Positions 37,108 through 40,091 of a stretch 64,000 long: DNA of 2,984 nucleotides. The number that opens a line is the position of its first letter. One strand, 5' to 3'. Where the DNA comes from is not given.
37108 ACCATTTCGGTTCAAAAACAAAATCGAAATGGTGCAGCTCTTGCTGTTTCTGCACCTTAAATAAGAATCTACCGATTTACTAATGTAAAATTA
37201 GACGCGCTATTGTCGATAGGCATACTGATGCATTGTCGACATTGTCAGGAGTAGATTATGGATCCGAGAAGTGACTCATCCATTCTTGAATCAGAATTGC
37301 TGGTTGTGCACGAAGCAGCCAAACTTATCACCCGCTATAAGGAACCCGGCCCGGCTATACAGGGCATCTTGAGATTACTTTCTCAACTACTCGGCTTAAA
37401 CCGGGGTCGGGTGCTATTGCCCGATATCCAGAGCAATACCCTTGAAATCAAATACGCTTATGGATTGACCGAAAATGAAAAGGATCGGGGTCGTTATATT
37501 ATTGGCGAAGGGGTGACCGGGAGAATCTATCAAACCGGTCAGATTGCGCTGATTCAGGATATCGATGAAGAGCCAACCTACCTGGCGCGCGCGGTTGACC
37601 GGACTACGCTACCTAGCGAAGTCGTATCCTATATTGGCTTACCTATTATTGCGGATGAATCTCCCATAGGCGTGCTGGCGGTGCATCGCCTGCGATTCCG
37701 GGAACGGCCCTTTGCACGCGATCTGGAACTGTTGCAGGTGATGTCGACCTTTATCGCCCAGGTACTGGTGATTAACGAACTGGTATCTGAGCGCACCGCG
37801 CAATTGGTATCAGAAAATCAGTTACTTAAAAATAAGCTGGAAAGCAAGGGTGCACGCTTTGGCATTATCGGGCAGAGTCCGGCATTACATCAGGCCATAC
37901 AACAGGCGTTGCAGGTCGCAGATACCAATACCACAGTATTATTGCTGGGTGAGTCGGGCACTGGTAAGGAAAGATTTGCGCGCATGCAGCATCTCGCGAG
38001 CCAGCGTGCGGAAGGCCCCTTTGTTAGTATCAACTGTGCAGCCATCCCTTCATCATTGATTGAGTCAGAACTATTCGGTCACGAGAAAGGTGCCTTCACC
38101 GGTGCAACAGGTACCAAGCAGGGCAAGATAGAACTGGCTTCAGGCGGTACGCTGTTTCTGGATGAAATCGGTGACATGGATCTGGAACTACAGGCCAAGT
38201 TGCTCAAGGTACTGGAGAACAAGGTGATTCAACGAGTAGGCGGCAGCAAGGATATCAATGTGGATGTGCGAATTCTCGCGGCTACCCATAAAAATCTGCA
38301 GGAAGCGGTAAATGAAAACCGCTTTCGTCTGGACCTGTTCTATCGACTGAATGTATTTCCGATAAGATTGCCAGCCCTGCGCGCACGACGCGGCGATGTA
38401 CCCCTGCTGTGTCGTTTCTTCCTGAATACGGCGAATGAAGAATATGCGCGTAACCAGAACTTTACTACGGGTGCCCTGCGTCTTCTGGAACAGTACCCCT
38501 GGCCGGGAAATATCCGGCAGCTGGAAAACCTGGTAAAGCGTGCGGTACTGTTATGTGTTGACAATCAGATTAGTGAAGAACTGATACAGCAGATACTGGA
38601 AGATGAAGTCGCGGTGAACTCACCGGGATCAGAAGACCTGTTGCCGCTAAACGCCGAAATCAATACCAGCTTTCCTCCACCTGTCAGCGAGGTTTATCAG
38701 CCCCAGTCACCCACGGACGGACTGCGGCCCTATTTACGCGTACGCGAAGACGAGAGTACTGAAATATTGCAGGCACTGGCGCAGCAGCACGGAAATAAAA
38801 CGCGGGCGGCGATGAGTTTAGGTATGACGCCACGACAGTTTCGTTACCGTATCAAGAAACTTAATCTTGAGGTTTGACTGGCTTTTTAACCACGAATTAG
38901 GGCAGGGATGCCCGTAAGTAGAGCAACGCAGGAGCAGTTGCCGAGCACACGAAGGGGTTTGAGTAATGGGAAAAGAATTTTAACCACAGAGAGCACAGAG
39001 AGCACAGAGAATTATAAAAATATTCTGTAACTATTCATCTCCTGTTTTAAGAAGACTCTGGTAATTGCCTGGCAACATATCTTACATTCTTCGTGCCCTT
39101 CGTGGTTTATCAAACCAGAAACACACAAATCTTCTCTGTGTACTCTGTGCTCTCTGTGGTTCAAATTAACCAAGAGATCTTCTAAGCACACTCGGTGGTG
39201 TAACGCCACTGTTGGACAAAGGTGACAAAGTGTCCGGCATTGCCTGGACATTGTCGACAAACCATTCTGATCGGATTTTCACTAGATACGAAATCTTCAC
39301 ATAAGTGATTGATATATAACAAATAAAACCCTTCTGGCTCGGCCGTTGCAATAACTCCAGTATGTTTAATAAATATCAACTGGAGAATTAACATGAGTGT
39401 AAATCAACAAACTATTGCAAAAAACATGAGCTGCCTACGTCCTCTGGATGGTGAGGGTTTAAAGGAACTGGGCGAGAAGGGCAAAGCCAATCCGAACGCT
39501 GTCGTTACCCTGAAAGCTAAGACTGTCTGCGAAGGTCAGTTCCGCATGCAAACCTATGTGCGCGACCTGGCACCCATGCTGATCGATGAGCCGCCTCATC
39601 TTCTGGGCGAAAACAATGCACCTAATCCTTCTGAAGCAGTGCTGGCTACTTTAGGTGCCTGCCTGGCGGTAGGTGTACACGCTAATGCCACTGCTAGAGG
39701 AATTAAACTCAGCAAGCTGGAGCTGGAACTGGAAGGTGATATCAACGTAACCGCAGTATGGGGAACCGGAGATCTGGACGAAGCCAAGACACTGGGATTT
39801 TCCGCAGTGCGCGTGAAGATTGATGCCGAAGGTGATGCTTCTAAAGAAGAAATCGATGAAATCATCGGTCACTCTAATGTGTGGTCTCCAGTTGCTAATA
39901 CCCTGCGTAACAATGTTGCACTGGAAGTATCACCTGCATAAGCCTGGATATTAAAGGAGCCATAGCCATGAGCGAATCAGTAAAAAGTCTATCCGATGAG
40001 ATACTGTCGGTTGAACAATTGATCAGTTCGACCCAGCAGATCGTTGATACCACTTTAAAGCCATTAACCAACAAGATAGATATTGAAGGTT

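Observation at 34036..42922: Putative sigma-54 regulon: GAF-EBP flanked by two sigma-54 promoters driving a cyanate-type ABC importer and an OsmC/ACAD-fold/DUF302/rubredoxin-reductase operon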

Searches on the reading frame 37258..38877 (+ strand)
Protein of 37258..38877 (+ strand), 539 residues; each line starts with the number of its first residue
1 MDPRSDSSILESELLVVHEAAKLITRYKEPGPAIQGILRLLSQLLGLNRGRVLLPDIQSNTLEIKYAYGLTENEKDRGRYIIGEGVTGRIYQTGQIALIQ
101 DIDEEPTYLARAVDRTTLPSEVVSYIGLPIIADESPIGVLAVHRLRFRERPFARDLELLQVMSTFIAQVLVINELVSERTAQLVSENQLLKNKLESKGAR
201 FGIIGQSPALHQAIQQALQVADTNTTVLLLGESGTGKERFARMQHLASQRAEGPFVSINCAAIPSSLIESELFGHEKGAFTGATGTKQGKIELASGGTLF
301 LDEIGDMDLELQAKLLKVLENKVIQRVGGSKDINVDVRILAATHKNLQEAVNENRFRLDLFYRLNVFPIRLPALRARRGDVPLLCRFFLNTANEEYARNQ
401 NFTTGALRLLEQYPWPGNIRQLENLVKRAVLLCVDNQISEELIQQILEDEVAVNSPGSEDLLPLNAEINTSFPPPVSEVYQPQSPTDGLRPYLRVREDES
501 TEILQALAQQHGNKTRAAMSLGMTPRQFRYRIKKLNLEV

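Call 4: search_protein_families(library=pfam, proteins=[window:37258-38877:+])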
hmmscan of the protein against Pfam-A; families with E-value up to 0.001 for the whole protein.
window:37258-38877:+ (539 aa): 11 families
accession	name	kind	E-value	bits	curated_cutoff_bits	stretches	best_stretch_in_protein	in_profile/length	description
PF00158.32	Sigma54_activat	-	1.7e-71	239.8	20.2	1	203-369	1-167/168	Sigma-54 interaction domain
PF25601.1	AAA_lid_14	-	1e-21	77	27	1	375-450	1-77/87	AAA+ ATPase lid domain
PF14532.12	Sigma54_activ_2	-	4.3e-17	63.1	25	1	205-374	2-138/138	Sigma-54 interaction domain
PF01590.32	GAF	-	1.6e-15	58.2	22.4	1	33-170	5-133/133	GAF domain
PF13185.12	GAF_2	-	1.1e-10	42.2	28.6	1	35-170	9-135/136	GAF domain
PF02954.25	HTH_8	-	4.2e-10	39.6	22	1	499-535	6-42/42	Bacterial regulatory protein, Fis family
PF07728.20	AAA_5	-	8.7e-08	32.7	22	1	227-346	2-124/139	AAA domain (dynein-related subfamily)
PF13492.12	GAF_3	-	2e-05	25.4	27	1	34-167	6-124/129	GAF domain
PF01078.27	Mg_chelatase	-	5e-05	23.2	20.3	0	215-327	12-140/207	Magnesium chelatase, subunit ChlI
PF07724.20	AAA_2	-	0.0002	21.9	27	1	225-340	4-119/166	AAA domain (Cdc48 subfamily)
PF00493.29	MCM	-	0.00047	19.8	23.3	1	222-343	55-171/224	MCM P-loop domain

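Call 5: search_protein_families(library=ncbifam, proteins=[window:37258-38877:+])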
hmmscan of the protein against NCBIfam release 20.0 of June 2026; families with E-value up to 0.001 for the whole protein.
window:37258-38877:+ (539 aa): 28 families (the best 25 are shown)
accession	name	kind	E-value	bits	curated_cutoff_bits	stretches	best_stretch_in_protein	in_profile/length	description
TIGR01817.1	nifA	equivalog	5.7e-134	447.8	528.85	1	13-539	3-531/534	nif-specific transcriptional activator NifA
NF003451.0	PRK05022.1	equivalog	6.9e-104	348.4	476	1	120-538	110-511/512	nitric oxide reductase transcriptional regulator NorR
NF041552.1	TF_PrdR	equivalog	8.7e-101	338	795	1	188-467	252-535/577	sigma-54 dependent transcriptional regulator PrdR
TIGR02915.1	PEP_resp_reg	equivalog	5.3e-99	332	502.6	1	180-443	119-382/445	PEP-CTERM-box response regulator transcription factor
TIGR01818.1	ntrC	equivalog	3.2e-96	322.9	558.6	1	176-534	107-462/463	nitrogen regulation protein NR(I)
NF038308.1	RNA_repair_RtcR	equivalog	6e-94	315.8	650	1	188-534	167-515/530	RNA repair transcriptional activator RtcR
NF008469.0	PRK11361.1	equivalog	1.8e-91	307.2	714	1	180-449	119-393/461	acetoacetate metabolism transcriptional regulator AtoC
NF050807.1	TransRegFlbDCaul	equivalog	1.1e-89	301.4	750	1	203-535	120-438/454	sigma-54-dependent transcriptional regulator FlbD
NF007689.0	PRK10365.1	equivalog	1.6e-84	284.2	760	1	196-464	134-402/441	sigma-54-dependent response regulator transcription factor ZraR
TIGR02974.1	phageshock_pspF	equivalog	2.5e-83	280.1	443.55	1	203-534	1-335/336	phage shock protein operon transcriptional activator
NF011958.0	PRK15429.1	equivalog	3e-83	280.6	830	1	86-442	261-621/692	formate hydrogenlyase transcriptional activator FlhA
NF041946.1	LuxO_transreg_Vib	equivalog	7.7e-80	268.9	800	1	191-532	123-457/463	quorum-sensing sigma-54 dependent transcriptional regulator LuxO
NF041906.1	V4R_TF_MobR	exception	1.6e-79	267.8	999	1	171-533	203-542/544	phenol degradation transcriptional regulator MobR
TIGR02329.1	propionate_PrpR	equivalog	2.3e-79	267.4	499.2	1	188-529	199-521/526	propionate catabolism operon regulatory protein PrpR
NF011695.0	PRK15115.1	equivalog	3.4e-79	266.7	763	1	200-452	134-387/445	two-component system response regulator GlrR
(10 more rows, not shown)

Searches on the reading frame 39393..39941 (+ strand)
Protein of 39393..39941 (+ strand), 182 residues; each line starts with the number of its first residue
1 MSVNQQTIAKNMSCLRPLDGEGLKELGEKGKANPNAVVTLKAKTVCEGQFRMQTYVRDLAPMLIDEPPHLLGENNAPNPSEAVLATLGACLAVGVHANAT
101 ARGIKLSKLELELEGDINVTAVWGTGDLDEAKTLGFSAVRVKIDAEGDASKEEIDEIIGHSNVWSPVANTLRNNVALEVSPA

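Call 4: search_protein_families(library=pfam, proteins=[window:39393-39941:+])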
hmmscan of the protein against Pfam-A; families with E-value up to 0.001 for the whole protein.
window:39393-39941:+ (182 aa): 1 family
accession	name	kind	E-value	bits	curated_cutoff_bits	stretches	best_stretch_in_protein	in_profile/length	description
PF02566.24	OsmC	-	2.1e-18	67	27.5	1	72-179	1-99/100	OsmC-like protein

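Call 5: search_protein_families(library=ncbifam, proteins=[window:39393-39941:+])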
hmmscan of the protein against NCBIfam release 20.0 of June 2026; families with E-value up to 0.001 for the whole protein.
window:39393-39941:+ (182 aa): 2 families
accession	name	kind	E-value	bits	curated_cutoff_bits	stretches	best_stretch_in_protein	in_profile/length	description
NF041052.1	OsmC_like_Se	domain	9.5e-14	51.5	95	1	61-178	24-137/144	OsmC-related (seleno)protein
TIGR03563.1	perox_SACOL1771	subfamily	0.00086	19.2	166.15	0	66-179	30-138/138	SACOL1771 family peroxiredoxin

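Call 33: search_solved_structures(query=window:39393-39941:+, max_evalue=0.1, show_alignments=1)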
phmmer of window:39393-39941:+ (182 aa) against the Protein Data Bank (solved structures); distinct sequences matched with E-value up to 0.1: 3.
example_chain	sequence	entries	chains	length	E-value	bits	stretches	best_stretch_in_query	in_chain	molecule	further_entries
2opl_A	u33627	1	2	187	1e-15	61.3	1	63-176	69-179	Hypothetical protein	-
9wo1_A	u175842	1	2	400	1e-05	28.8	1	62-176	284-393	Osmotically inducible protein C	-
9jxc_B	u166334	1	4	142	0.024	17.9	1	40-177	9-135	Organic hydroperoxide resistance protein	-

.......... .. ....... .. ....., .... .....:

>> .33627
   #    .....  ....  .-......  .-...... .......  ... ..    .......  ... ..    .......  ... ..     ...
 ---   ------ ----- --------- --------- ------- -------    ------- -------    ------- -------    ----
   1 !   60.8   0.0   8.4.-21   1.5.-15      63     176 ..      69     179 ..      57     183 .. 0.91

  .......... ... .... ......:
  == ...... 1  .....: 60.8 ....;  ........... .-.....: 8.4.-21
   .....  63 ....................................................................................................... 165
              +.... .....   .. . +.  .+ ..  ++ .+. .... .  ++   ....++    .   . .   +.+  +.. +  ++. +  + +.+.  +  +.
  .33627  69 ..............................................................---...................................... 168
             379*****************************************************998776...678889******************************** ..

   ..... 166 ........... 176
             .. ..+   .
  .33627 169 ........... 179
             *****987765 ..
